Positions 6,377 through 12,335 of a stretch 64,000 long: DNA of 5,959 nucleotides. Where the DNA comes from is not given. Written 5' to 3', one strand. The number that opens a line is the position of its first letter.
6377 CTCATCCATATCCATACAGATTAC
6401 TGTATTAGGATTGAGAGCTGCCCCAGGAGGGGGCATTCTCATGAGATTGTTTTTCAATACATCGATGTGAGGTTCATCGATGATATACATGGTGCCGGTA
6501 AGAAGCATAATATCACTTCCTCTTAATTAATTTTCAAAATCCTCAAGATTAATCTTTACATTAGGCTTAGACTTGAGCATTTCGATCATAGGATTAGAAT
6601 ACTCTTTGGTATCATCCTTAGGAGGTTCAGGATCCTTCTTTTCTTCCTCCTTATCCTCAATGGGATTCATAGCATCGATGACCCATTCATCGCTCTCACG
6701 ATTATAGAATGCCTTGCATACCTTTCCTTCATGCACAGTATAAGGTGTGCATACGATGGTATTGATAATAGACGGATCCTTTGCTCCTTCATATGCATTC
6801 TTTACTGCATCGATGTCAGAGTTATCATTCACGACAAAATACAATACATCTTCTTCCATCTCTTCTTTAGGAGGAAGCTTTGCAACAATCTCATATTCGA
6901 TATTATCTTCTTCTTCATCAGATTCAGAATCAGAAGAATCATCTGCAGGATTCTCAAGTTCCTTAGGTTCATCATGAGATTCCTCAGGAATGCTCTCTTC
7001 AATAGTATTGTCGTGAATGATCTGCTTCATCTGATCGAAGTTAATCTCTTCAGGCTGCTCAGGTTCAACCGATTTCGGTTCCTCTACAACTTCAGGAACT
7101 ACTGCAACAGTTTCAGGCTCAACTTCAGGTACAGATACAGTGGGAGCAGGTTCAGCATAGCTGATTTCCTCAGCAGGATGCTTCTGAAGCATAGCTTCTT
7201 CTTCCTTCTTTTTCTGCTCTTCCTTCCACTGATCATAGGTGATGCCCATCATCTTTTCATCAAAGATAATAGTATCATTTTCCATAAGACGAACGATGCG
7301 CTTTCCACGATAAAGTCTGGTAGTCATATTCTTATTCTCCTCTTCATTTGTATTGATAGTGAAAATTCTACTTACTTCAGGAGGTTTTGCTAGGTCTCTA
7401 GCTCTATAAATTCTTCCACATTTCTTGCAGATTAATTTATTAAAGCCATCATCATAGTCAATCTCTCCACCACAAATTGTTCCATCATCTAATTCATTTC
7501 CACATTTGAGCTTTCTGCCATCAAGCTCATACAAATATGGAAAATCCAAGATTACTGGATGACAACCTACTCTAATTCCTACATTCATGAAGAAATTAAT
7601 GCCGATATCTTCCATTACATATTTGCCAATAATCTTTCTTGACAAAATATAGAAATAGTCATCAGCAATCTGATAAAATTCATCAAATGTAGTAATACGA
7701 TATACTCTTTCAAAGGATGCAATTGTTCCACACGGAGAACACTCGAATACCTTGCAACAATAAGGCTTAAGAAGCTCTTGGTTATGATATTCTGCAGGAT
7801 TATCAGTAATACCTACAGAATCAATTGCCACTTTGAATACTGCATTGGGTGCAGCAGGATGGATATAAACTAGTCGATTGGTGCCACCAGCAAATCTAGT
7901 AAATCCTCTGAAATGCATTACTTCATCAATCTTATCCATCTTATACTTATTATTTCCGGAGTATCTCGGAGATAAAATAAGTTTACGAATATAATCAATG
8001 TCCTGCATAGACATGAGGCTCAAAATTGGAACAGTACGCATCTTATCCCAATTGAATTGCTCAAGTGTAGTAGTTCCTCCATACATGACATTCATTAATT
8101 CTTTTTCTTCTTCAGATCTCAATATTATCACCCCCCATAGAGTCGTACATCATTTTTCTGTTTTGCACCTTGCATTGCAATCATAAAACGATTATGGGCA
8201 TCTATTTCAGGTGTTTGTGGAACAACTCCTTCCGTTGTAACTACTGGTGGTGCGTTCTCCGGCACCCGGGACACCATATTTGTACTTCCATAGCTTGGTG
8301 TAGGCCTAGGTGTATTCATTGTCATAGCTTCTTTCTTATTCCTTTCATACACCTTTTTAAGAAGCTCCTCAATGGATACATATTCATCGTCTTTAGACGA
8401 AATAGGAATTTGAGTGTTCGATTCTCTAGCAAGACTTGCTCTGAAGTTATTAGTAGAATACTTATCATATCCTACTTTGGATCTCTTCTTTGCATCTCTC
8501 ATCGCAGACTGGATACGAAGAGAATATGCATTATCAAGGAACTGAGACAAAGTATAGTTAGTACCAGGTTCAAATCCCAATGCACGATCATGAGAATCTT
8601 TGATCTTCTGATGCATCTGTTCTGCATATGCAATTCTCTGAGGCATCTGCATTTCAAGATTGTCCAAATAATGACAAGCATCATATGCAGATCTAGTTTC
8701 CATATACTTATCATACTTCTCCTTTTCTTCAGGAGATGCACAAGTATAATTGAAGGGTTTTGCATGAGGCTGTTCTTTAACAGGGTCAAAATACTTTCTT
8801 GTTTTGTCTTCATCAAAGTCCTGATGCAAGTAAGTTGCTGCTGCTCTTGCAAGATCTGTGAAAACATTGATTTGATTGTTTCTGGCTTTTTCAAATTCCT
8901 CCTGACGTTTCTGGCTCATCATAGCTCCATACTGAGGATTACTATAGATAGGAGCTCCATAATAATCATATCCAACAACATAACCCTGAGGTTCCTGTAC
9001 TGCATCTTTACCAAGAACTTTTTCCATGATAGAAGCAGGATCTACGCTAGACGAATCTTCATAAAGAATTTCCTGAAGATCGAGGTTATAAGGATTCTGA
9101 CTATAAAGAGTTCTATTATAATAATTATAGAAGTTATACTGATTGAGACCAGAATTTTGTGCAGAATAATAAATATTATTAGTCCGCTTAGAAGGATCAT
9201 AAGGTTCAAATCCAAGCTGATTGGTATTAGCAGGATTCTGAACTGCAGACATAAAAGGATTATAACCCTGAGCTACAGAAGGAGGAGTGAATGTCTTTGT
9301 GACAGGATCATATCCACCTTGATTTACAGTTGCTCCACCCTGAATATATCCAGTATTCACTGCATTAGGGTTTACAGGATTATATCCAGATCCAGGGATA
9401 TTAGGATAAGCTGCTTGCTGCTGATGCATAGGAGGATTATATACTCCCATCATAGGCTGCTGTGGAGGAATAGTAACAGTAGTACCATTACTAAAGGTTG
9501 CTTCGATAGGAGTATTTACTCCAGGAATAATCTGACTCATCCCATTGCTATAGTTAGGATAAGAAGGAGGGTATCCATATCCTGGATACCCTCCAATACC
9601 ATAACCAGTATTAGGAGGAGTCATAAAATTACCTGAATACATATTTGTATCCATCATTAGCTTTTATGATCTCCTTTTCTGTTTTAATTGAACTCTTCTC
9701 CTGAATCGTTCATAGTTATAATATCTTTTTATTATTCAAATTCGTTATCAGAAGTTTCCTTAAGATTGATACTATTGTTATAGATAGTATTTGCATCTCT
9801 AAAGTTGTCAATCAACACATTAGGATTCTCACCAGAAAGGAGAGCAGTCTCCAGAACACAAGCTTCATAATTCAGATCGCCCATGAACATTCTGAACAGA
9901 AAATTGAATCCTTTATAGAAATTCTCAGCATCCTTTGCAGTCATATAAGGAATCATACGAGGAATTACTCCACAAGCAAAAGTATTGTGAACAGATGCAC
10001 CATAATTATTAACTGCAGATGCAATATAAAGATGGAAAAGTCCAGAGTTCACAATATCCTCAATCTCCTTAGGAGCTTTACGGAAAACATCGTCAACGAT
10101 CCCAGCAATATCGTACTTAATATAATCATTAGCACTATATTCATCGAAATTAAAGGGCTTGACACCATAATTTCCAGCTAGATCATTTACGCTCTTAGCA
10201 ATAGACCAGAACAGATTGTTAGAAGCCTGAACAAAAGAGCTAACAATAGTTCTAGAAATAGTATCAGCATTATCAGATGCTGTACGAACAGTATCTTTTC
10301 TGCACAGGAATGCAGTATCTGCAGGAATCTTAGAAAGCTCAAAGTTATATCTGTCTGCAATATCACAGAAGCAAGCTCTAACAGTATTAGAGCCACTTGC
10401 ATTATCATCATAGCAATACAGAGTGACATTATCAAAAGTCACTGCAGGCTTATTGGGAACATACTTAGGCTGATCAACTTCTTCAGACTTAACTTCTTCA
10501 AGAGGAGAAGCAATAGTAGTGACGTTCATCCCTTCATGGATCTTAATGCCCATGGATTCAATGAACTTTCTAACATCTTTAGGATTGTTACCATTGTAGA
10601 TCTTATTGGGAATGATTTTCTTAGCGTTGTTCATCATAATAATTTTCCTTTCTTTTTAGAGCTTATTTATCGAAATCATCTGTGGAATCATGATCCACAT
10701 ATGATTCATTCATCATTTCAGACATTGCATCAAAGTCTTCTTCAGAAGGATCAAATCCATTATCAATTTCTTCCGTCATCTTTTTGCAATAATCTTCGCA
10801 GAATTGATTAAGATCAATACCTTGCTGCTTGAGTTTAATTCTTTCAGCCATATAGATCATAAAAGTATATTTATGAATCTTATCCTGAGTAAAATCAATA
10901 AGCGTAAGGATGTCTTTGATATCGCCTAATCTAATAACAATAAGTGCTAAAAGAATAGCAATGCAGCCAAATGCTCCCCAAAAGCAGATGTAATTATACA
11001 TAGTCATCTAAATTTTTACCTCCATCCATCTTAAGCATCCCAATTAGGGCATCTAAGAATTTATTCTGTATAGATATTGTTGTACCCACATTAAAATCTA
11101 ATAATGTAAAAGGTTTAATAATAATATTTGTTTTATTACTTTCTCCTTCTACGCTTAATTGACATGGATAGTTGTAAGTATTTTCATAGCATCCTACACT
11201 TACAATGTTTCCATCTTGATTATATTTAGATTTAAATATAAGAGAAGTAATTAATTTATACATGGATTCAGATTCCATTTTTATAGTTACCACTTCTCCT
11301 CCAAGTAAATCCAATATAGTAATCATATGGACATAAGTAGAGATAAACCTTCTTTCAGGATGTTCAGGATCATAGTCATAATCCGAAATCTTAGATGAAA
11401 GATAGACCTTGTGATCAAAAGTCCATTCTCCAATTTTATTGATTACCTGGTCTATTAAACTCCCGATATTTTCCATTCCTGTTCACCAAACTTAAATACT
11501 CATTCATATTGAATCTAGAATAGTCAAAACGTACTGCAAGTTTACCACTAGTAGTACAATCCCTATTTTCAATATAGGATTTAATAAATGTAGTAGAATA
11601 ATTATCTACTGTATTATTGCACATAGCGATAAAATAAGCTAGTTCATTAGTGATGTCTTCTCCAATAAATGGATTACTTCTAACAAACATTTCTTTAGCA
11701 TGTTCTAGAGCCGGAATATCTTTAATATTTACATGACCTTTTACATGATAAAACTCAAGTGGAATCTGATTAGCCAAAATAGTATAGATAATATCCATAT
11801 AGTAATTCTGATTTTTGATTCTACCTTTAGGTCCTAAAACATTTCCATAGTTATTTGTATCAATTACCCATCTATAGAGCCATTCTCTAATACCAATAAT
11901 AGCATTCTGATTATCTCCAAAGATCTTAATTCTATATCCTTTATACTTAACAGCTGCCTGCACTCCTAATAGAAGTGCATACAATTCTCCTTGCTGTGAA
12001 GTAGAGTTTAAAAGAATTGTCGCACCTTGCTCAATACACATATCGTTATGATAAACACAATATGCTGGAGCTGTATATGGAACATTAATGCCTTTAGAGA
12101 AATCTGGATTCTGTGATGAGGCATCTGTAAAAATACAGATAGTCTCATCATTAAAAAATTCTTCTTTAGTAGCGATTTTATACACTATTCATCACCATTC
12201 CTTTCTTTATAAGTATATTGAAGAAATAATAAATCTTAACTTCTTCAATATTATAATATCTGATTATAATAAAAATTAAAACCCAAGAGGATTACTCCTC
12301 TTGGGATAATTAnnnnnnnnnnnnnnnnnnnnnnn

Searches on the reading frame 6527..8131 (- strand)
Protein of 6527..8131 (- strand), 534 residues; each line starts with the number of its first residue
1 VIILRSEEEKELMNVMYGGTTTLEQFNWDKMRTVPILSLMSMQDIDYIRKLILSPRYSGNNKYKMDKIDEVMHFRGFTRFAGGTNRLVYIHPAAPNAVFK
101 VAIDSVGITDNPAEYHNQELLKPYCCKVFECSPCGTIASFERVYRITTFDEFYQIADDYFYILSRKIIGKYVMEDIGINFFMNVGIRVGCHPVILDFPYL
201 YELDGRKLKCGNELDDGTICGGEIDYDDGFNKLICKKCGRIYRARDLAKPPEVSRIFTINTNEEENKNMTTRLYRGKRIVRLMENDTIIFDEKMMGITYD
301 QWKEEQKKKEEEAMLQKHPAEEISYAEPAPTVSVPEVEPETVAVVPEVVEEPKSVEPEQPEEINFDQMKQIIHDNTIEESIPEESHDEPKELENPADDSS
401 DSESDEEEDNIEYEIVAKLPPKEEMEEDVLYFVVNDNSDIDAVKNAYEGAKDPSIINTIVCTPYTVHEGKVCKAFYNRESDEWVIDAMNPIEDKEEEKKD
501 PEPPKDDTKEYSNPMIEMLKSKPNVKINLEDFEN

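Call 18: search_protein_families(library=phrogs, proteins=[window:6527-8131:-], max_evalue=0.001)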
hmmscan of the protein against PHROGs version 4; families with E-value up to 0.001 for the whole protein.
window:6527-8131:- (534 aa): 1 family
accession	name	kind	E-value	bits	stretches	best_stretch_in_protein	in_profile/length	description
phrog_4301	-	unknown function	1.1e-05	26.1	1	68-199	29-168/225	-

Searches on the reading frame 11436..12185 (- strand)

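Call 26: search_protein_families(library=phrogs, proteins=[window:11436-12185:-], max_evalue=0.001)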
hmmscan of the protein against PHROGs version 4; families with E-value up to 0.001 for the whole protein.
window:11436-12185:- (249 aa): 2 families
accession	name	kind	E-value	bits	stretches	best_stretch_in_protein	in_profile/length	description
phrog_531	-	DNA, RNA and nucleotide metabolism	1.3e-14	55.2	1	9-155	69-211/285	Rnase H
phrog_3265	-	DNA, RNA and nucleotide metabolism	0.00076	19.5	1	58-151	83-175/496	ribonuclease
